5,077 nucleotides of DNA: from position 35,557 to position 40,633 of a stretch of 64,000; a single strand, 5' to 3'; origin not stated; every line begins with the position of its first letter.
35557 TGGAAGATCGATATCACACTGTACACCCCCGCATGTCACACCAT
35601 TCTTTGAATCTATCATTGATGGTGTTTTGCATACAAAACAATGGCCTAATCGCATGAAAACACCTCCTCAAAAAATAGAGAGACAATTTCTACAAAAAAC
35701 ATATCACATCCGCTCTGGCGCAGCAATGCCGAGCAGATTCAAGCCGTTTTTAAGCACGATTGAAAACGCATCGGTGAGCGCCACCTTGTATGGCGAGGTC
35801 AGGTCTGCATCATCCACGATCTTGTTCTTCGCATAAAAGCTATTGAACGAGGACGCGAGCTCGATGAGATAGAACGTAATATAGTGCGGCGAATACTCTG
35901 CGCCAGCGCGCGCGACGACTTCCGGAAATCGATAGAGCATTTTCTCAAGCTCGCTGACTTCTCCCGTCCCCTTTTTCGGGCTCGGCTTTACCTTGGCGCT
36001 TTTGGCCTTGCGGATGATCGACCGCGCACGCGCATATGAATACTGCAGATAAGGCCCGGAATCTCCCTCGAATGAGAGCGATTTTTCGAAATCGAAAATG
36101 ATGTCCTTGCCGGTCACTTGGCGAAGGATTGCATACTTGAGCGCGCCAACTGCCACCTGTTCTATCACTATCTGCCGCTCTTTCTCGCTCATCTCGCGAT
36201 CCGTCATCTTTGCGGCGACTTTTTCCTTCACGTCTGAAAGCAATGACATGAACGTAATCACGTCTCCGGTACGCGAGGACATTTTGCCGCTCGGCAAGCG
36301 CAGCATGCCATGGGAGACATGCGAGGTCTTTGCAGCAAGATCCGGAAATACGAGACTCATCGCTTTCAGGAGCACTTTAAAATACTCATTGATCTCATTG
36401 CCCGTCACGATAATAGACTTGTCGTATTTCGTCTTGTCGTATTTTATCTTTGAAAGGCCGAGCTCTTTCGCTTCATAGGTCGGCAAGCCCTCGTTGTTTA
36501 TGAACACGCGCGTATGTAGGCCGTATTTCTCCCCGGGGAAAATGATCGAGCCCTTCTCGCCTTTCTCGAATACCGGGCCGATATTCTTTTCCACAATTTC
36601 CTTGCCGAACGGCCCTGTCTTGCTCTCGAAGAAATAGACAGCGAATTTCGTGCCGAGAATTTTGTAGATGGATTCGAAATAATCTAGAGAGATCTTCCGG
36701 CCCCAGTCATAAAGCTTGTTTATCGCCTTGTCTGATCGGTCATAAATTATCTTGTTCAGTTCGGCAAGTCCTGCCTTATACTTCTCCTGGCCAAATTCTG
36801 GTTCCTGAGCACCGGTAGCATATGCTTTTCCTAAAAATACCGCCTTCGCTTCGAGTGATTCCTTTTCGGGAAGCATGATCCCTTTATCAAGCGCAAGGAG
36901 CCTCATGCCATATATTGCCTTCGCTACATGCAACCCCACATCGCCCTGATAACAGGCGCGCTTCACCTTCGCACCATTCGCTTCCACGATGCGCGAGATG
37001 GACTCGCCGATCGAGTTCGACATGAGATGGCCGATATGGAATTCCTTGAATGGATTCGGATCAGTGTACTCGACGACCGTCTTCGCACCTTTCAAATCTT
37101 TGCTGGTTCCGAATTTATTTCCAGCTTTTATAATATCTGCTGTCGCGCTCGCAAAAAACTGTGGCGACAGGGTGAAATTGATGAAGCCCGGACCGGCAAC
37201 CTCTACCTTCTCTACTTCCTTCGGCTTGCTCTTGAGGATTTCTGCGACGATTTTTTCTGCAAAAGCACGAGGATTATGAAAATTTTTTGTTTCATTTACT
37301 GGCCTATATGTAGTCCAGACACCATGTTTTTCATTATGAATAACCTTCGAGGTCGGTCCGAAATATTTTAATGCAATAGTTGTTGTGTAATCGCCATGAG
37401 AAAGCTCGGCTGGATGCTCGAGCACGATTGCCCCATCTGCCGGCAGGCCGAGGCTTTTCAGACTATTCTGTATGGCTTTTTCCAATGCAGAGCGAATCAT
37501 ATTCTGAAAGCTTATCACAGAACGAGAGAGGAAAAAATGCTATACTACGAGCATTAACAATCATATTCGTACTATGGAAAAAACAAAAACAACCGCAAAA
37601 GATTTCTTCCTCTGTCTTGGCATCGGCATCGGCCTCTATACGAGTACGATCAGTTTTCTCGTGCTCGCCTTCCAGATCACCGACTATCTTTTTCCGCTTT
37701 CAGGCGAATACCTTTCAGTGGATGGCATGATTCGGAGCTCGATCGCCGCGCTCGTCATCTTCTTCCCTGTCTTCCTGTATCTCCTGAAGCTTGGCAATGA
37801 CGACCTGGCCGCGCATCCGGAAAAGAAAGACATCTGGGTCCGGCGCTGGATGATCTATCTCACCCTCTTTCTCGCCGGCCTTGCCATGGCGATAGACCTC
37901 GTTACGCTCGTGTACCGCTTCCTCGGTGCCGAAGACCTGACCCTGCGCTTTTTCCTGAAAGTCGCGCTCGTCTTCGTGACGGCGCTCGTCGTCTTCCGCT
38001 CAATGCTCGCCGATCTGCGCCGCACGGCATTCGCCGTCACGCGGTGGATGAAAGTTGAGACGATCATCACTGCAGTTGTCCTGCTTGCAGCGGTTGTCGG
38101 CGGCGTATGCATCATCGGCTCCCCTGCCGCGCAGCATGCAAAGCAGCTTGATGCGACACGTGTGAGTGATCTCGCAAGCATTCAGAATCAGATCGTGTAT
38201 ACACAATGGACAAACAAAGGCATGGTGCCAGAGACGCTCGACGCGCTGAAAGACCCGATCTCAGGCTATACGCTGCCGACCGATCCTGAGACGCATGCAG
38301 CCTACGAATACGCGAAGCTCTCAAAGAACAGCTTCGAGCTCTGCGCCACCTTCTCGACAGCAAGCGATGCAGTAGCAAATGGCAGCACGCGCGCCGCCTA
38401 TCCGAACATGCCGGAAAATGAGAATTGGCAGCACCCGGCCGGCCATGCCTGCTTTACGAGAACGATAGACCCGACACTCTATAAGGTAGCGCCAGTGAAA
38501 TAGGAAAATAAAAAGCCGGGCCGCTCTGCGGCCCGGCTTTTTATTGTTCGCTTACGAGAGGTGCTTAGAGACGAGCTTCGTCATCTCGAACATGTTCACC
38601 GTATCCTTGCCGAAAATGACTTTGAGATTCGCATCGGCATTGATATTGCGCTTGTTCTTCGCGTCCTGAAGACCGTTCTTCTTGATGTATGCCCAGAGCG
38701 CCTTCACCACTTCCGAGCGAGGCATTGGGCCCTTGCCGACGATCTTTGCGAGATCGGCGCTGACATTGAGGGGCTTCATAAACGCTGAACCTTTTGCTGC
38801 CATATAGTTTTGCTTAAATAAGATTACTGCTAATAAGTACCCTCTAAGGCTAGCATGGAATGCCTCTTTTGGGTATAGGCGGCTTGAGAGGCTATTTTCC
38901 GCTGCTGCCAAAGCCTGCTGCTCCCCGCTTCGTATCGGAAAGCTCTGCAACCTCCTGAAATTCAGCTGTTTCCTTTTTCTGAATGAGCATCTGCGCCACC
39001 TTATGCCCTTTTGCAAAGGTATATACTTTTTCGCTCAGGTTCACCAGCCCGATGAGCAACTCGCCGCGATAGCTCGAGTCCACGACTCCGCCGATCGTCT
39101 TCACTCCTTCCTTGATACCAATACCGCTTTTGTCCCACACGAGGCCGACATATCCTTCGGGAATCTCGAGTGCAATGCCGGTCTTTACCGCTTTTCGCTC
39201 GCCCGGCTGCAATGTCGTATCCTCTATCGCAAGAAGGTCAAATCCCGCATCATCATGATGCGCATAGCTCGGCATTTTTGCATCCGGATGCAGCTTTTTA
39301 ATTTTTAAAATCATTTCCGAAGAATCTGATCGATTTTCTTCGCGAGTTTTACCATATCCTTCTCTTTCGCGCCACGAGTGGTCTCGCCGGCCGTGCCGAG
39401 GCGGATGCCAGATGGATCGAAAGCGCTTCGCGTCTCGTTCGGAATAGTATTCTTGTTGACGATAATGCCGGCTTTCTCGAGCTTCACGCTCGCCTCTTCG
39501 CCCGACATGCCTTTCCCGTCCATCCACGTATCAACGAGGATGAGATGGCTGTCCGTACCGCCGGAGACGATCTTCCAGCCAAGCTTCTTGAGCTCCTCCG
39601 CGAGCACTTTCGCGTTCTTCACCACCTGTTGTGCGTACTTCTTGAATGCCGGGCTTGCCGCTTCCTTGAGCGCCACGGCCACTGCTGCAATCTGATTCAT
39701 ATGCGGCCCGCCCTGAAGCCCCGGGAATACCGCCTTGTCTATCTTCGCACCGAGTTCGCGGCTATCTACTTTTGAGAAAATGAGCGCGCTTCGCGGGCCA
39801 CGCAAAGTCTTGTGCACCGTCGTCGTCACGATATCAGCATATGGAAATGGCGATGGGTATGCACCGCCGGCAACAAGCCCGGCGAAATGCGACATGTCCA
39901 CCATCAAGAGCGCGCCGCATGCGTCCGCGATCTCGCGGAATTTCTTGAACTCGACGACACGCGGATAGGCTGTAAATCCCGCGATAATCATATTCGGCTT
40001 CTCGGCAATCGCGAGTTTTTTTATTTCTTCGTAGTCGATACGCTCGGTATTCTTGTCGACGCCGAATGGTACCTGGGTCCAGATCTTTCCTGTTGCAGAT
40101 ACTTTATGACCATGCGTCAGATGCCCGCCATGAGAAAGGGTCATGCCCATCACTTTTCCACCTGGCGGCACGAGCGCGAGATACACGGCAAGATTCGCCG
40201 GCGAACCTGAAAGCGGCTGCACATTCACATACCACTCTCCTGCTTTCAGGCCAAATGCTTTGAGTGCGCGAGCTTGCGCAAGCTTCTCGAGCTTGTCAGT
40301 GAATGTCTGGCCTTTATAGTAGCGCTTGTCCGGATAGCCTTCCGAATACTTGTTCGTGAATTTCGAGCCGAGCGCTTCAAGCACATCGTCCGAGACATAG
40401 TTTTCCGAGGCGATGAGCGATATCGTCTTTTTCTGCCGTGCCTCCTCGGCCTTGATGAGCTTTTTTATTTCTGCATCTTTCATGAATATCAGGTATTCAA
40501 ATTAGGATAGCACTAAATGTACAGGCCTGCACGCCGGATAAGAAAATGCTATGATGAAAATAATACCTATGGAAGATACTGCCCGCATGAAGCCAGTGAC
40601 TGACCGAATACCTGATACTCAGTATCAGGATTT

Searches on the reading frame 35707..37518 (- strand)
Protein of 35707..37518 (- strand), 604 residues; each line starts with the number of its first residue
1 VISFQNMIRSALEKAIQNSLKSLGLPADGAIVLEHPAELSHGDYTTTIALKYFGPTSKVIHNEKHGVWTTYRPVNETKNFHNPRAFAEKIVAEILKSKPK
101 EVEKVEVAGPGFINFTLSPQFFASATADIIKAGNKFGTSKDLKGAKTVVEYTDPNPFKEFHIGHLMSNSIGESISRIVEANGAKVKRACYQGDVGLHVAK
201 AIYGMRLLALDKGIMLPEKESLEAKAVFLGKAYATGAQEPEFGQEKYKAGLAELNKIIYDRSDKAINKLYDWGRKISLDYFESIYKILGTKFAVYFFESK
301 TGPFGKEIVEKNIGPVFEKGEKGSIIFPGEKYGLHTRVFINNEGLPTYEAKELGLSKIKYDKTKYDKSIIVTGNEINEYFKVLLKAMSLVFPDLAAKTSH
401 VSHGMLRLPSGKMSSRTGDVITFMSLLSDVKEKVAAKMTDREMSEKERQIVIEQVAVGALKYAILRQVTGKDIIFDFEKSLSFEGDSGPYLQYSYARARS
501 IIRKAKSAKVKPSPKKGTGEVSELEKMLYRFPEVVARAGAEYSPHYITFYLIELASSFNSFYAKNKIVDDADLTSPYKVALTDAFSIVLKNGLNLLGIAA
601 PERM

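Call 73: search_protein_families(library=pfam, proteins=[window:35707-37518:-], max_evalue=0.001)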
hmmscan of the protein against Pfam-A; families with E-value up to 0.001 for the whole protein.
window:35707-37518:- (604 aa): 3 families
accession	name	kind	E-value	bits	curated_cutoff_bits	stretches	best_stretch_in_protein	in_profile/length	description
PF05746.21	DALR_1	-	1.5e-29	102.9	22.3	1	491-604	1-117/117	DALR anticodon binding domain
PF00750.26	tRNA-synt_1d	-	6.4e-29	101.5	23.3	1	139-477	14-349/349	tRNA synthetases class I (R), catalytic domain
PF03485.21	Arg_tRNA_synt_N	-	7.2e-15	55.8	21.5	1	11-117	2-85/85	Arginyl tRNA synthetase N terminal domain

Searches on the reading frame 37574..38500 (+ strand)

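Call 73: search_protein_families(library=pfam, proteins=[window:37574-38500:+], max_evalue=0.001)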
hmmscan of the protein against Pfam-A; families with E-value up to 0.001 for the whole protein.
window:37574-38500:+ (309 aa): 1 family
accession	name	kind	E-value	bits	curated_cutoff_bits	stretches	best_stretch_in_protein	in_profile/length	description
PF18920.5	DUF5671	-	1.6e-19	70.6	28.4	1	10-141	1-129/132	Domain of unknown function (DUF5671)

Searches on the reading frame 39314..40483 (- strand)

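Call 73: search_protein_families(library=pfam, proteins=[window:39314-40483:-], max_evalue=0.001)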
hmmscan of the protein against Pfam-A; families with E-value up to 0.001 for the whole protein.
window:39314-40483:- (390 aa): 3 families
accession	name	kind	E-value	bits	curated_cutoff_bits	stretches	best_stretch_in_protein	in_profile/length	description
PF00464.25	SHMT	-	1.2e-160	535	27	1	2-383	4-398/399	Serine hydroxymethyltransferase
PF00155.27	Aminotran_1_2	-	4.2e-05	23.3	19.7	1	86-368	67-350/361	Aminotransferase class I and II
PF13628.12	DUF4142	-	0.0009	20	27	1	262-301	15-54/138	Domain of unknown function (DUF4142)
